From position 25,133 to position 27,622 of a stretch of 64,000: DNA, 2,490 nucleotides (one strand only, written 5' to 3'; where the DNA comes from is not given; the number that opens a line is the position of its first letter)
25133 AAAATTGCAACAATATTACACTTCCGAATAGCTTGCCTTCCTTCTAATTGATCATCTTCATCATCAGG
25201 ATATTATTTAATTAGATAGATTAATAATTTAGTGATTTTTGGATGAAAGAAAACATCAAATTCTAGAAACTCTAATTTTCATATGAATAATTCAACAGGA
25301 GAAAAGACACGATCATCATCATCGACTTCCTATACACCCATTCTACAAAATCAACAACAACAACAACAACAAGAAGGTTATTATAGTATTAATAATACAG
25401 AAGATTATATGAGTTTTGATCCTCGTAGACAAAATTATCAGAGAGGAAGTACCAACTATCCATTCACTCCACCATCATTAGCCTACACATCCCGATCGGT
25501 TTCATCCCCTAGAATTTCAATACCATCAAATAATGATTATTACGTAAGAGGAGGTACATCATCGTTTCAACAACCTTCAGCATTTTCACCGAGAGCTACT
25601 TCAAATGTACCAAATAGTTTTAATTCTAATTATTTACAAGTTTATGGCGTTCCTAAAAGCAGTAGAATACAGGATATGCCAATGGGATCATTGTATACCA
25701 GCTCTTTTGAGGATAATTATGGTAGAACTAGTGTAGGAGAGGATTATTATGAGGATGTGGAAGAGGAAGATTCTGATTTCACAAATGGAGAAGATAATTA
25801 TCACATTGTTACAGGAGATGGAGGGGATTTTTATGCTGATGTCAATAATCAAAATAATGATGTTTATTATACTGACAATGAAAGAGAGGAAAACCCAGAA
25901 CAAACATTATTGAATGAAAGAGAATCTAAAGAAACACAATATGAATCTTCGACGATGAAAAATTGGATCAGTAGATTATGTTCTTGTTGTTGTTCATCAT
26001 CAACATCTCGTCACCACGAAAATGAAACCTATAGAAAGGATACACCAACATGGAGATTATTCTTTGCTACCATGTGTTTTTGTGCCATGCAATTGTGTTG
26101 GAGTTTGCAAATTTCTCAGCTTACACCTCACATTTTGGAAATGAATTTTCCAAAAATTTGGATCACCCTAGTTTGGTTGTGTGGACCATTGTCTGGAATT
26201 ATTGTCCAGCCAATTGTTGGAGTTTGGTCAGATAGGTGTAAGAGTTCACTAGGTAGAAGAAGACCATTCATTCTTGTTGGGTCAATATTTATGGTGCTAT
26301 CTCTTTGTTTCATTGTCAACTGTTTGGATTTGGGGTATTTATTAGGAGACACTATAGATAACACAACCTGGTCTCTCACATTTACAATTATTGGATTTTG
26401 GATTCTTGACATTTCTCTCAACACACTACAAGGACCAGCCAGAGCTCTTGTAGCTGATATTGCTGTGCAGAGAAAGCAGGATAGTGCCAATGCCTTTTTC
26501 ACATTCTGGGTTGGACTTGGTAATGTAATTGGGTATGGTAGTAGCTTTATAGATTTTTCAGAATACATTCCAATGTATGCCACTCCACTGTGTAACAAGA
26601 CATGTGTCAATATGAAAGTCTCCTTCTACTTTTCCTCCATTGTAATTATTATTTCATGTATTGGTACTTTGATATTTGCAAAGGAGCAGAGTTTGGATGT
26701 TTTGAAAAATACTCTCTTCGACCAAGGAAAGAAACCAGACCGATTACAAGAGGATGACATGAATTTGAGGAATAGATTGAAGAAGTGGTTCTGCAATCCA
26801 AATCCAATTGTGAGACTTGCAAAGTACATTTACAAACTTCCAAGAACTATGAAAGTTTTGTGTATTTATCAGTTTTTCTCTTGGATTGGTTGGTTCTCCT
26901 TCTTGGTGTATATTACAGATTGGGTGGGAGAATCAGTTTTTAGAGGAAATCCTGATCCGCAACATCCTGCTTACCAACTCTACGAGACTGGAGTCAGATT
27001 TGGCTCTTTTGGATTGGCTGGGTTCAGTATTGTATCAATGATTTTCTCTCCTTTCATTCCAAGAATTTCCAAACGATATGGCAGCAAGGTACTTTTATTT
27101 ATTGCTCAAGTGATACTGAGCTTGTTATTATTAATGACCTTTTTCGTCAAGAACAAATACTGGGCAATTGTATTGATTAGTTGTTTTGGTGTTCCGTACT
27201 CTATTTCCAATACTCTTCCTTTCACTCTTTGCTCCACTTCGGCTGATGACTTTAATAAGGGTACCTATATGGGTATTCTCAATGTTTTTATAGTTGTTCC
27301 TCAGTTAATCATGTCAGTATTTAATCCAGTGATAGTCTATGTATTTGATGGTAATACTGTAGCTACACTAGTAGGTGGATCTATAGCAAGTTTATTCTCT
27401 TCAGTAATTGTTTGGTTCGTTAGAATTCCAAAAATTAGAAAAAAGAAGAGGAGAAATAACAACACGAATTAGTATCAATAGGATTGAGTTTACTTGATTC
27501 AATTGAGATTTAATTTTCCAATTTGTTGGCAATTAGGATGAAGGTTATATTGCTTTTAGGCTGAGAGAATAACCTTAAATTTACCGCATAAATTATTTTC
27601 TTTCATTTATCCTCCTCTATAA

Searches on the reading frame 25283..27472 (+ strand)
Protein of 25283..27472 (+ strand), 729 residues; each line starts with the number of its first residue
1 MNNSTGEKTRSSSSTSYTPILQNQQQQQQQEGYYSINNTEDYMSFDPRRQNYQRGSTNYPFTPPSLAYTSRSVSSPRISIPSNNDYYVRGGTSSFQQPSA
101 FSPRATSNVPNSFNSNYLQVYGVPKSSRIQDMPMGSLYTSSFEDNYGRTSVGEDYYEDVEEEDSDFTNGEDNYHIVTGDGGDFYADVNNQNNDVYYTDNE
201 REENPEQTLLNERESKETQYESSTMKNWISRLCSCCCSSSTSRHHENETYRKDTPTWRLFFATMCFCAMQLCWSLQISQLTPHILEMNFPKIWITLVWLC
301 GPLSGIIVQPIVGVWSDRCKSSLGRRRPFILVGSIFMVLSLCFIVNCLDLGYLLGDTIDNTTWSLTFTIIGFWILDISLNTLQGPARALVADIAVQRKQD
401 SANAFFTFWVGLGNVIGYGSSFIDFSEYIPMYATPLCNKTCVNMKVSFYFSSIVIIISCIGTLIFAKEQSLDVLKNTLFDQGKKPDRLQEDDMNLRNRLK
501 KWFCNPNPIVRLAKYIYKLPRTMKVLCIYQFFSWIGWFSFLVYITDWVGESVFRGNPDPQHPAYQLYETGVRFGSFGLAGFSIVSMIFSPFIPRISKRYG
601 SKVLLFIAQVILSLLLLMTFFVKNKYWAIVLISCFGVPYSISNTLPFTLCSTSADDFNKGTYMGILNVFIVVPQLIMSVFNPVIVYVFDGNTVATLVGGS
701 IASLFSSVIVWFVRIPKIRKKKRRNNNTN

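Call 13: search_protein_families(library=pfam, proteins=[window:25283-27472:+], max_evalue=0.001)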
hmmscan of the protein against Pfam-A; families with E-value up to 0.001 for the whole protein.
window:25283-27472:+ (729 aa): 3 families
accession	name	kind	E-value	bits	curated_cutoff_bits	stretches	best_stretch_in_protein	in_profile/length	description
PF07690.21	MFS_1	-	2.3e-34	119.3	33.4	3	366-671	86-340/347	Major Facilitator Superfamily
PF13347.12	MFS_2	-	1.8e-13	50.3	27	2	292-530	33-248/427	MFS/sugar transport protein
PF03209.21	PUCC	-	2.6e-05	23.9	21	1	302-405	24-128/401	PUCC protein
